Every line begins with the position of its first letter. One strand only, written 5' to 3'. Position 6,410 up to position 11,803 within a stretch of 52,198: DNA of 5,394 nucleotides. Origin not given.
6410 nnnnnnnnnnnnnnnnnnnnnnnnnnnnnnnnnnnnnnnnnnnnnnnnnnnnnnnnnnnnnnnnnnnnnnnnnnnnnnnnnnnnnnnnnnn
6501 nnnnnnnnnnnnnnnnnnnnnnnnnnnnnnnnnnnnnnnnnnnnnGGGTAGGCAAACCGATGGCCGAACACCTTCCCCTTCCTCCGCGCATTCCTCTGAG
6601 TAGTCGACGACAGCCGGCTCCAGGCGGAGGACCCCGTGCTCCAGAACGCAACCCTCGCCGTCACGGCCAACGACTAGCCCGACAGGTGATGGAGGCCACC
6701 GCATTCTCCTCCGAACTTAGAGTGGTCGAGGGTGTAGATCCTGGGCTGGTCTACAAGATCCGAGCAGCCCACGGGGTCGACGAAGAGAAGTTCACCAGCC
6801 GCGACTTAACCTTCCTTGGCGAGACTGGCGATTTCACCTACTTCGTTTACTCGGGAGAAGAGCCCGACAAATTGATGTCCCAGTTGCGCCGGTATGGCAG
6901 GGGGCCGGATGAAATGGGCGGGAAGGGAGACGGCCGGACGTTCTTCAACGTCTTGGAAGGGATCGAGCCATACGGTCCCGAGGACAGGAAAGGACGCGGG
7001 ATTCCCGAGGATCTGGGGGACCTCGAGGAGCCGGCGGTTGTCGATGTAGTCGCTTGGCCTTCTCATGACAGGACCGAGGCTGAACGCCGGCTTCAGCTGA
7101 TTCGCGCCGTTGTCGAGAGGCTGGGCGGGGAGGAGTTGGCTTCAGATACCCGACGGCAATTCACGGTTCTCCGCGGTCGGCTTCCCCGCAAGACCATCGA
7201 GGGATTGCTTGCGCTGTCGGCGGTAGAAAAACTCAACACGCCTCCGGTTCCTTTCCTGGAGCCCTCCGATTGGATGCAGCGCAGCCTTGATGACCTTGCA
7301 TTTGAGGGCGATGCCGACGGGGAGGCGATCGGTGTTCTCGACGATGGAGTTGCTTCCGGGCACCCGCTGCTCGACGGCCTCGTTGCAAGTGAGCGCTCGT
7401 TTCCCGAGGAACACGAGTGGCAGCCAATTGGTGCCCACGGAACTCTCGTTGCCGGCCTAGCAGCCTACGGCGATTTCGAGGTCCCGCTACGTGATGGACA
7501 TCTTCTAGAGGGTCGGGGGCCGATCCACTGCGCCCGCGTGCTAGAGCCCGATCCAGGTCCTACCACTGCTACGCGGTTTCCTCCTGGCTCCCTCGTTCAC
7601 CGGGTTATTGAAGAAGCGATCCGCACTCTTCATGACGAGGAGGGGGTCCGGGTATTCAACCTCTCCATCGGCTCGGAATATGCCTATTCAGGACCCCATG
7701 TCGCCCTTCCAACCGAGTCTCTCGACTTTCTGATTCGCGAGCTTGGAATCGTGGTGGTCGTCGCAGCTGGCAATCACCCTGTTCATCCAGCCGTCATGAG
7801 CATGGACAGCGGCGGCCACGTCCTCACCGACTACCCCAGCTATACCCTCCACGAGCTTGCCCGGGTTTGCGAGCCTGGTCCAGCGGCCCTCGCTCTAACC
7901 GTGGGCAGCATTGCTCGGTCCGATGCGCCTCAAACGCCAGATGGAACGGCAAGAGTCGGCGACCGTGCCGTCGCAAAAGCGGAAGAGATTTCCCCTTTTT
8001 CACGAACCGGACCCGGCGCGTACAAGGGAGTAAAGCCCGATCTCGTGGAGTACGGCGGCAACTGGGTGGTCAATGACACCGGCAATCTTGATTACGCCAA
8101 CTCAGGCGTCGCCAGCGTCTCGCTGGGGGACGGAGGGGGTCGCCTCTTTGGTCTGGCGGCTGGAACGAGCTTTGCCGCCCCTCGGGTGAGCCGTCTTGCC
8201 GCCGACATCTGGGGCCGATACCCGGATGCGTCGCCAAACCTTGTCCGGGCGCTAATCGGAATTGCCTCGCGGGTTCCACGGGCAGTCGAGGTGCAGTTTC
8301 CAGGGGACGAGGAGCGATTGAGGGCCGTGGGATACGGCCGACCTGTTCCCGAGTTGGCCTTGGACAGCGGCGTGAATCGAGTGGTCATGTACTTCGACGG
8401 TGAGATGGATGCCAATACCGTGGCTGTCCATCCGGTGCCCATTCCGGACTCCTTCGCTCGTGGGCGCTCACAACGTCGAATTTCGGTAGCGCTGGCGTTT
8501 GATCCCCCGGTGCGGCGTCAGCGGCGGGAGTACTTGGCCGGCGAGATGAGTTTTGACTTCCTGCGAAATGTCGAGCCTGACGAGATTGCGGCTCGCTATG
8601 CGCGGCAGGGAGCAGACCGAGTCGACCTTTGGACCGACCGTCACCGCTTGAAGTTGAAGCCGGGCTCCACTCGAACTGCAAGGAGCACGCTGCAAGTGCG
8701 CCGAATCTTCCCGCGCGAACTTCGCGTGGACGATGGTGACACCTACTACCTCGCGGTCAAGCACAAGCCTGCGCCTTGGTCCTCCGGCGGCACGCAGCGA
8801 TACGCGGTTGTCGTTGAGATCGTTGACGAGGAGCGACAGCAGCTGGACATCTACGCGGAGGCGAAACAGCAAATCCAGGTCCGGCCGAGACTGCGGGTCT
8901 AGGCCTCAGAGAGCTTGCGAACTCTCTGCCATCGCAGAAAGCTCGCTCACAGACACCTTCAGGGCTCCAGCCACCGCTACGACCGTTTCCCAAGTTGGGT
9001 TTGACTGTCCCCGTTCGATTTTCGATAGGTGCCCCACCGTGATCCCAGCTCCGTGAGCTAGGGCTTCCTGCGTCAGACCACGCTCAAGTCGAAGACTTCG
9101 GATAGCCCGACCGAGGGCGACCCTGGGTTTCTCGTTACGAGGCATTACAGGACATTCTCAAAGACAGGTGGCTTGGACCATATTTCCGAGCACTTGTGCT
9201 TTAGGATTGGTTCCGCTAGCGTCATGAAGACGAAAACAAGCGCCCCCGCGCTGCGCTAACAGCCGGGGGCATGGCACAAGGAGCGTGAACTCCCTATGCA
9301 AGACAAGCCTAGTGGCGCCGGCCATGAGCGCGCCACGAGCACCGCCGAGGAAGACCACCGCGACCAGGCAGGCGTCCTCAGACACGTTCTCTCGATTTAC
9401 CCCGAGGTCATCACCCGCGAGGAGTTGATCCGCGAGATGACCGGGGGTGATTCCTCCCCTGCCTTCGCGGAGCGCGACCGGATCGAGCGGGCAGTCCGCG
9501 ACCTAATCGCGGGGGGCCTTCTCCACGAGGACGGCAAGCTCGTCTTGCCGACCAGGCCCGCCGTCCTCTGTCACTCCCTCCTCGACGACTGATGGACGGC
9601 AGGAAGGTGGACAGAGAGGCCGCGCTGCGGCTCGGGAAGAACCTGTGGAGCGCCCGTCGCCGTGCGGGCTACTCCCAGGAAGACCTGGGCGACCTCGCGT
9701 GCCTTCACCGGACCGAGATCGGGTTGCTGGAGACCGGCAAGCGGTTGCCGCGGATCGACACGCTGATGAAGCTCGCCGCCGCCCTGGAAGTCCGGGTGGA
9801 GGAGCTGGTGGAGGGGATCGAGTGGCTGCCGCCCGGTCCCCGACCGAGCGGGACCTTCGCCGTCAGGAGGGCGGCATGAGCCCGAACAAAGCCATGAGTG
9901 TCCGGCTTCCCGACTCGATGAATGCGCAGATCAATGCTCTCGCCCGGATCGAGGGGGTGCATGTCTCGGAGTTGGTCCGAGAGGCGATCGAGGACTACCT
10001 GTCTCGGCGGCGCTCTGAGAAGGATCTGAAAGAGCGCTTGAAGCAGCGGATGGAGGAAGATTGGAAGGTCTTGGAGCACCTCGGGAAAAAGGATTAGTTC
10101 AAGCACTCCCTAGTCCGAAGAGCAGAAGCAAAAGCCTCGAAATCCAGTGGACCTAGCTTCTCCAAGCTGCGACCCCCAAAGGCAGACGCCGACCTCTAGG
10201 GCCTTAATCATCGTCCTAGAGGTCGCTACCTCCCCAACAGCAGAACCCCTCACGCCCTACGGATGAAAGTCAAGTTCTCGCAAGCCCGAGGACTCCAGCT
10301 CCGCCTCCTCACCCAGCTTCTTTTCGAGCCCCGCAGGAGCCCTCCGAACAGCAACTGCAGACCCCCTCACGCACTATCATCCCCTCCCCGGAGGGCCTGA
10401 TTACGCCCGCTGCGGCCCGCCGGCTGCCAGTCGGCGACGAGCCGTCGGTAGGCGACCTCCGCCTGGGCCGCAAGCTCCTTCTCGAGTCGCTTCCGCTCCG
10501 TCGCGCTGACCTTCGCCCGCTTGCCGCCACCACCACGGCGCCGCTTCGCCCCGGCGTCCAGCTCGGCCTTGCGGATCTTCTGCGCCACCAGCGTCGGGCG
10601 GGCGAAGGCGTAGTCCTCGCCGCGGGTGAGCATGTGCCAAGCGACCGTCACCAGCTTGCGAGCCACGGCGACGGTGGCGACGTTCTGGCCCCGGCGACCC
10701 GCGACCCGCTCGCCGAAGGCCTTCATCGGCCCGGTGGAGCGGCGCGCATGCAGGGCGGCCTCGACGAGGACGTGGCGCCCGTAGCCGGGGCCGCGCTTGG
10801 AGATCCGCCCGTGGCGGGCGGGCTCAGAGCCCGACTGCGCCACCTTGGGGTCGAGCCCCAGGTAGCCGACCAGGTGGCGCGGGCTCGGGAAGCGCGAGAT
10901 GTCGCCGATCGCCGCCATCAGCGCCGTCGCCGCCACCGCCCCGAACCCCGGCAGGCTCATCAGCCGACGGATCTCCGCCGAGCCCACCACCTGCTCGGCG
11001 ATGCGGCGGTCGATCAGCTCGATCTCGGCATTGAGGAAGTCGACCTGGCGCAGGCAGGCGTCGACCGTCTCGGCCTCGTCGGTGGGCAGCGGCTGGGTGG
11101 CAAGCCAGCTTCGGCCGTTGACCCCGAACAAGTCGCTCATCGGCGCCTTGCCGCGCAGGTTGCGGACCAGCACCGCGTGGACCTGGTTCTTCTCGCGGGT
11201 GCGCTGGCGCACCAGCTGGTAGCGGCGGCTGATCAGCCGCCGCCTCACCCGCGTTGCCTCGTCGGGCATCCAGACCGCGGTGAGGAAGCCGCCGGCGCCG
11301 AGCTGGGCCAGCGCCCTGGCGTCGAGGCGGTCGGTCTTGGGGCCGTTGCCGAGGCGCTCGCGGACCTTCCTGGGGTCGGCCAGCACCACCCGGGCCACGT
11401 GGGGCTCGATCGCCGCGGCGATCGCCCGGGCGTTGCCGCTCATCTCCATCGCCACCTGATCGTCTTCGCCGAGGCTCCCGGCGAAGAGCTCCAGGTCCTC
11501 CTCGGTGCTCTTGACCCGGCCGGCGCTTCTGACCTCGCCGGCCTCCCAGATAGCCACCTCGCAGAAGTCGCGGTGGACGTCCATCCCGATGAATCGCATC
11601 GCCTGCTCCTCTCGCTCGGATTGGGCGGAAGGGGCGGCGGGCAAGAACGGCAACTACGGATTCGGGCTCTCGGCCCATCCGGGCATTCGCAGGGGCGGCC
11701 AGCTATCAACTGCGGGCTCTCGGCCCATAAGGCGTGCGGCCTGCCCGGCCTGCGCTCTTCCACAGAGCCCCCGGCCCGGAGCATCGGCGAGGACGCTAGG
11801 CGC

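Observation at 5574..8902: AAA+ ATPase + cytoplasmic S8 subtilase gene pair (IetAS-like) beside the integrase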

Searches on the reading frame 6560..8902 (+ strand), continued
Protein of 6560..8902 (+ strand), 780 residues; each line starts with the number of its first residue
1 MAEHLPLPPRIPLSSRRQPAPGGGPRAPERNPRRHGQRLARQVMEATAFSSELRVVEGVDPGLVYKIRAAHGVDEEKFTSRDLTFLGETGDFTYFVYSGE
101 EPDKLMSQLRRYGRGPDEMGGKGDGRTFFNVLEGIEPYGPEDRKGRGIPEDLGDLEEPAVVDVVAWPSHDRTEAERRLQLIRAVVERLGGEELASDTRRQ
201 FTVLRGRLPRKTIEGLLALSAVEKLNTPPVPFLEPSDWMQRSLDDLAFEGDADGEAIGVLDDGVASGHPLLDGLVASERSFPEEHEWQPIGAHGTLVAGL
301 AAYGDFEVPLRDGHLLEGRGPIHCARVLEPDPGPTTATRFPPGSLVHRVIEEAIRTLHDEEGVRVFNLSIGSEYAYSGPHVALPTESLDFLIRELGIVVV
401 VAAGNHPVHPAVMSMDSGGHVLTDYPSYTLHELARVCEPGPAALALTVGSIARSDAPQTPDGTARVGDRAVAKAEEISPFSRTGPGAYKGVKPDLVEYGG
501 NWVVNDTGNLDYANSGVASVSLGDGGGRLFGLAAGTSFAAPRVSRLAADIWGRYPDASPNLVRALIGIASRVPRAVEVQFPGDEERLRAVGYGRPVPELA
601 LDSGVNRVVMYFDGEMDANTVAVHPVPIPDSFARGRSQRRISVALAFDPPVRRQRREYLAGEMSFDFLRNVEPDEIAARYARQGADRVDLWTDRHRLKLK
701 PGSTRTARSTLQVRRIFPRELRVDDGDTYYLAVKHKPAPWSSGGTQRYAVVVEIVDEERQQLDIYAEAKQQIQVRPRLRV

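Call 98: search_dna_similar(query=window:6560-8899:+, collection=phages, mode=protein, max_rows=10)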
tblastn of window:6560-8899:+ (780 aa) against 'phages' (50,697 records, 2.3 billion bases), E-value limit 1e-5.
Records with a match: 4; places in all: 4; records where one place covers at least 80% of the query: 0.
Best place of each record, by identity: <60% 4.
By first word of the organism name: Bacteriophage 2; Acutalibacteraceae 1; Escherichia 1.
By host as written in the record: - 2; Acutalibacteraceae 1; Escherichia coli 1.
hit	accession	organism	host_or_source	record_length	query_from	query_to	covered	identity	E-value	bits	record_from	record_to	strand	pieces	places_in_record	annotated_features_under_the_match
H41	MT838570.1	Bacteriophage sp.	human fecal samples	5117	230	772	70%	24.1%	8e-14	82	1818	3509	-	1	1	record has no annotation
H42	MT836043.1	Bacteriophage sp.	human fecal samples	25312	211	690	62%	27.2%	6e-21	104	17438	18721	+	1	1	record has no annotation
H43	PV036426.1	Acutalibacteraceae phage NatCom_11578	Acutalibacteraceae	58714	257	695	56%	24.7%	8e-17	92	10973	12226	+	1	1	hypothetical protein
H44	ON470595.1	Escherichia phage vB_EcoS-683R6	Escherichia coli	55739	257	670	53%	25.7%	5e-13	79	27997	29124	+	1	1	S8 family peptidase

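Call 102: search_protein_representatives(protein=window:6560-8899:+)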
Query: 780 residues. Proteins with E-value up to 0.001 (for the whole library): 2416; up to 1e-10: 1246; up to 1e-30: 423. The best 150 are listed.
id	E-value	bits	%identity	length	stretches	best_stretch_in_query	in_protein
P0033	2.1e-274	929.0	57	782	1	1-779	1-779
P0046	1.4e-221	754.3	50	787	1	1-779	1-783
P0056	1.7e-215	734.2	51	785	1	2-774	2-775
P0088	1.8e-201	687.8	50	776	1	1-779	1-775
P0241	6.4e-175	600.0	54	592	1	195-779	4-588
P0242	2.2e-173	594.9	44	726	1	63-780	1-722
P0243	1.7e-172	592.0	47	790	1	1-776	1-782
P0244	2.5e-168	578.2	45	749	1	31-777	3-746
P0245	1.1e-159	549.6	43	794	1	1-779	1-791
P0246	5.8e-159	547.2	44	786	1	3-779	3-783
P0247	9.6e-156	536.6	44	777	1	1-768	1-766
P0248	4.6e-155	534.3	44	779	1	29-767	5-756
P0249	5.9e-154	530.7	42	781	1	1-779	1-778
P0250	3.4e-144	498.4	42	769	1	23-779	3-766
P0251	3.7e-136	471.8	41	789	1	1-779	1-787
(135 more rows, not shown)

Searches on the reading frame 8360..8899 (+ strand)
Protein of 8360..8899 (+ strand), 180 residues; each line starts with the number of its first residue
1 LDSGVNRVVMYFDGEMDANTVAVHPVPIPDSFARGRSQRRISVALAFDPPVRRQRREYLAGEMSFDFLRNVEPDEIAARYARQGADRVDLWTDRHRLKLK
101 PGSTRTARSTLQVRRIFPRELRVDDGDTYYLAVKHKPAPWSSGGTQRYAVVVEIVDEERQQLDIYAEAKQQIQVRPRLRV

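Call 53: search_protein_families(library=pfam, proteins=[window:8360-8899:+], max_evalue=10)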
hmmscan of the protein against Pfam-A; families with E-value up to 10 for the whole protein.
window:8360-8899:+ (180 aa): 1 family
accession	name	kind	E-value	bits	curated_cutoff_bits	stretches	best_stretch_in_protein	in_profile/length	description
PF03176.21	MMPL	-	0.084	12.2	20.5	1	119-165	78-126/333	MMPL family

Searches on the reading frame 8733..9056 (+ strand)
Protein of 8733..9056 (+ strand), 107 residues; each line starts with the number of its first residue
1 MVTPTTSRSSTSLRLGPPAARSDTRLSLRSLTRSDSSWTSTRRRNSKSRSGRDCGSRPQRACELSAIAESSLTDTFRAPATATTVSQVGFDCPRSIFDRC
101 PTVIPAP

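Call 18: search_protein_families(library=pfam, proteins=[window:8733-9056:+], max_evalue=0.001)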
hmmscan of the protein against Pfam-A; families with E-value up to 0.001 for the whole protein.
window:8733-9056:+ (107 aa): 0 families

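Call 23: search_protein_families(library=padloc, proteins=[window:8733-9056:+], max_evalue=0.01)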
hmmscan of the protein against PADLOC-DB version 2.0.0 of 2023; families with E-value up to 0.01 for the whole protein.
window:8733-9056:+ (107 aa): 0 families

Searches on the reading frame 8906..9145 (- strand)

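Call 23: search_protein_families(library=padloc, proteins=[window:8906-9145:-], max_evalue=0.01)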
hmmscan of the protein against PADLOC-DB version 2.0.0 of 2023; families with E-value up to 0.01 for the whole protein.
window:8906-9145:- (79 aa): 21 families
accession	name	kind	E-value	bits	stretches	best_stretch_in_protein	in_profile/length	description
PDLC02926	HTH_VI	-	1.5e-14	52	1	11-77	2-68/92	-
PDLC04142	capH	-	1.9e-09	36.5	1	10-70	6-66/103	capH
PDLC03665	Control_protein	-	2.8e-09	35.1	1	7-69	5-68/77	control protein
PDLC03664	Control_protein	-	4e-08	31.6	1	9-69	12-72/74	control protein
PDLC03951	RmrA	-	5.3e-07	26.9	1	15-73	13-71/400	-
PDLC03949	RmrA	-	1.1e-06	25.8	1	18-68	10-60/363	-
PDLC03953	RmrA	-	1.7e-06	25.5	1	12-70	7-65/373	-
PDLC03954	RmrA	-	2.1e-06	24.9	1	12-68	12-68/380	-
PDLC03671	Control_protein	-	4.4e-06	24.9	1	11-69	15-73/84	control protein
PDLC03947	RmrA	-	6.6e-06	23.2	1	7-66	8-67/383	-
PDLC03668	Control_protein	-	6.7e-06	24.6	1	14-65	12-63/79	control protein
PDLC03955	RmrA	-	6.7e-06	23.6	1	19-68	29-78/371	-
PDLC03946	RmrA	-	3.4e-05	20.7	1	18-66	10-58/357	-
PDLC04775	PDC-M69A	-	0.00013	20.4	1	11-74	8-71/113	-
PDLC03666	Control_protein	-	0.00016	20.1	1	10-74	6-70/77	control protein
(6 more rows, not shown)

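Call 67: search_protein_families(library=ncbifam, proteins=[window:8906-9145:-], max_evalue=0.001)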
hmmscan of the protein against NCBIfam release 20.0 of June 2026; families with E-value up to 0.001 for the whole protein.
window:8906-9145:- (79 aa): 13 families
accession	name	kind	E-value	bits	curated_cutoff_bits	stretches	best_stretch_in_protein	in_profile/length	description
NF041951.1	phage_RstR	subfamily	5.9e-12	45.8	80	1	11-73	3-65/108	RstR family transcriptional repressor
TIGR03070.1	couple_hipB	subfamily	2.7e-11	43.2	71.65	1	10-62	2-54/58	type II toxin-antitoxin system Y4mF family antitoxin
NF006015.0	PRK08154.1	subfamily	8.9e-11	41.5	204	1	9-75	29-95/314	anaerobic benzoate catabolism transcriptional regulator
NF047948.1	male_kill_WMK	equivalog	3.2e-08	33.4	300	1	10-71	5-66/300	WO male-killing family protein Wmk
NF041677.1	trans_regClgR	equivalog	5.1e-08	33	170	1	8-73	6-71/113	transcriptional regulator ClgR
NF010465.0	PRK13890.1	equivalog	1.5e-07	31.5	96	1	18-69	13-64/121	conjugal transfer protein TrbA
NF046032.1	TransRegSlrRBacil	equivalog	5e-07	29.9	250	1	11-69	2-61/149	HTH-type transcriptional regulator SlrR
TIGR00270.2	TIGR00270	equivalog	4.8e-06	26.5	110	1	13-73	78-138/159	multiprotein bridging factor aMBF1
NF007408.0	PRK09943.1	equivalog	1e-05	25.2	211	1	8-75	5-72/185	HTH-type transcriptional regulator PuuR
NF007257.0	PRK09706.1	subfamily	3.3e-05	23.7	101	1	10-66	5-61/135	transcriptional repressor DicA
TIGR03830.1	CxxCG_CxxCG_HTH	subfamily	0.0001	22.1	61.8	1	5-55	60-110/127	type II TA system antitoxin MqsA family protein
NF007271.0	PRK09726.1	equivalog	0.00023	21.1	79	1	11-69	13-71/88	type II toxin-antitoxin system antitoxin HipB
TIGR02684.1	dnstrm_HI1420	hypoth_equivalog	0.00061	19.9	53.7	1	13-66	35-86/89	addiction module antidote protein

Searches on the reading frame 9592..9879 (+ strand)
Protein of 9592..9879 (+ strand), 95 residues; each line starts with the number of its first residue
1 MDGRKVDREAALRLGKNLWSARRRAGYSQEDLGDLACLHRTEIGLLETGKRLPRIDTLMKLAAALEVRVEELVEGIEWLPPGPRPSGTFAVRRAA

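Call 17: search_protein_families(library=pfam, proteins=[window:9592-9879:+], max_evalue=0.001)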
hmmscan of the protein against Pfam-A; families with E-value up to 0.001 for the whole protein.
window:9592-9879:+ (95 aa): 3 families
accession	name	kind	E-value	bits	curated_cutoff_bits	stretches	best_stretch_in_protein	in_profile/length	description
PF01381.28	HTH_3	-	5.8e-12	45.9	23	1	21-72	4-55/55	Helix-turn-helix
PF13560.12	HTH_31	-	5.5e-09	36.6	27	1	14-72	2-61/64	Helix-turn-helix domain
PF13443.12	HTH_26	-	1.5e-05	25.6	22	1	17-74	1-59/63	Cro/C1-type HTH DNA-binding domain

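Call 23: search_protein_families(library=padloc, proteins=[window:9592-9879:+], max_evalue=0.01)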
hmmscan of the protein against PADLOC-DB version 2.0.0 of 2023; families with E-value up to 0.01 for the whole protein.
window:9592-9879:+ (95 aa): 15 families
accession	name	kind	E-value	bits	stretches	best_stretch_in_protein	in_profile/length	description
PDLC03665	Control_protein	-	2.4e-10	38.5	1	10-74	5-70/77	control protein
PDLC02926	HTH_VI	-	9e-09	33.5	1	14-73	2-61/92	-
PDLC04142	capH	-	2.2e-08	33.1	1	13-74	6-67/103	capH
PDLC03666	Control_protein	-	1e-07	30.3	1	13-73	6-66/77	control protein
PDLC03536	REase_II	-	1.3e-07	29.6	1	14-73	11-70/237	Type II restriction enzyme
PDLC03671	Control_protein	-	2.3e-07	29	1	14-73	15-74/84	control protein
PDLC03664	Control_protein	-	1e-06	27.1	1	12-72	12-72/74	control protein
PDLC03952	RmrA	-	5.3e-06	23.5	1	14-69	23-78/395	-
PDLC03954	RmrA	-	2.2e-05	21.5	1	15-74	12-71/380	-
PDLC03949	RmrA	-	9.2e-05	19.5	1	17-70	6-59/363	-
PDLC03948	RmrA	-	0.0009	16.2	1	16-68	11-63/397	-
PDLC03951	RmrA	-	0.0013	15.8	1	16-74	11-69/400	-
PDLC03947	RmrA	-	0.0079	13.1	1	14-68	12-66/383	-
PDLC03946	RmrA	-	0.0082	12.9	1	16-67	5-56/357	-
PDLC03945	RmrA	-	0.0088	13.2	1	14-69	3-58/394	-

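Call 67: search_protein_families(library=ncbifam, proteins=[window:9592-9879:+], max_evalue=0.001)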
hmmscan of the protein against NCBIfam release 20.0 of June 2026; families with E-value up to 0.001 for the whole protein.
window:9592-9879:+ (95 aa): 4 families
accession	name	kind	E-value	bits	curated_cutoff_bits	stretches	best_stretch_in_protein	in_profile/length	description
NF041951.1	phage_RstR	subfamily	2.6e-10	40.5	80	1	14-74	3-63/108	RstR family transcriptional repressor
TIGR03070.1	couple_hipB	subfamily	2.4e-07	30.6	71.65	1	14-66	3-55/58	type II toxin-antitoxin system Y4mF family antitoxin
NF007408.0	PRK09943.1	equivalog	2.3e-05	24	211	1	10-71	4-65/185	HTH-type transcriptional regulator PuuR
NF006015.0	PRK08154.1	subfamily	0.00051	19.3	204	1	9-75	26-92/314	anaerobic benzoate catabolism transcriptional regulator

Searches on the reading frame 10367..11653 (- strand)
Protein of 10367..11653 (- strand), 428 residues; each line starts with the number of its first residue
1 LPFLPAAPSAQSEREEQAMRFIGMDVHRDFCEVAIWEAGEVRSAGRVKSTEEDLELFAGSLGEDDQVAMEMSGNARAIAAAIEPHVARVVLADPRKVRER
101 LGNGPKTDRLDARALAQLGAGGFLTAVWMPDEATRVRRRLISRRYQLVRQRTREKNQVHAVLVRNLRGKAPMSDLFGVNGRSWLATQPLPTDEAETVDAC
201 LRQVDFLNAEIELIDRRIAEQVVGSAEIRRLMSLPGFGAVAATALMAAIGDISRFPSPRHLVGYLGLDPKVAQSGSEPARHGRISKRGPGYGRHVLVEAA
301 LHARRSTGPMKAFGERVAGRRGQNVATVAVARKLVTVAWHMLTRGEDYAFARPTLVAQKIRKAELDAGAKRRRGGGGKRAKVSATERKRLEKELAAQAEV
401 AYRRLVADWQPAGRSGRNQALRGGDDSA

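Call 17: search_protein_families(library=pfam, proteins=[window:10367-11653:-], max_evalue=0.001)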
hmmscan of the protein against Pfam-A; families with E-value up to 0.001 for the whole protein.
window:10367-11653:- (428 aa): 2 families
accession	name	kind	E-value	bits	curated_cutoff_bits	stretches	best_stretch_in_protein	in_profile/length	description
PF02371.22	Transposase_20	-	2.2e-24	86.1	21.3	1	229-313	2-85/87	Transposase IS116/IS110/IS902 family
PF01548.23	DEDD_Tnp_IS110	-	9.5e-17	61.6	29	1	22-163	1-151/155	Transposase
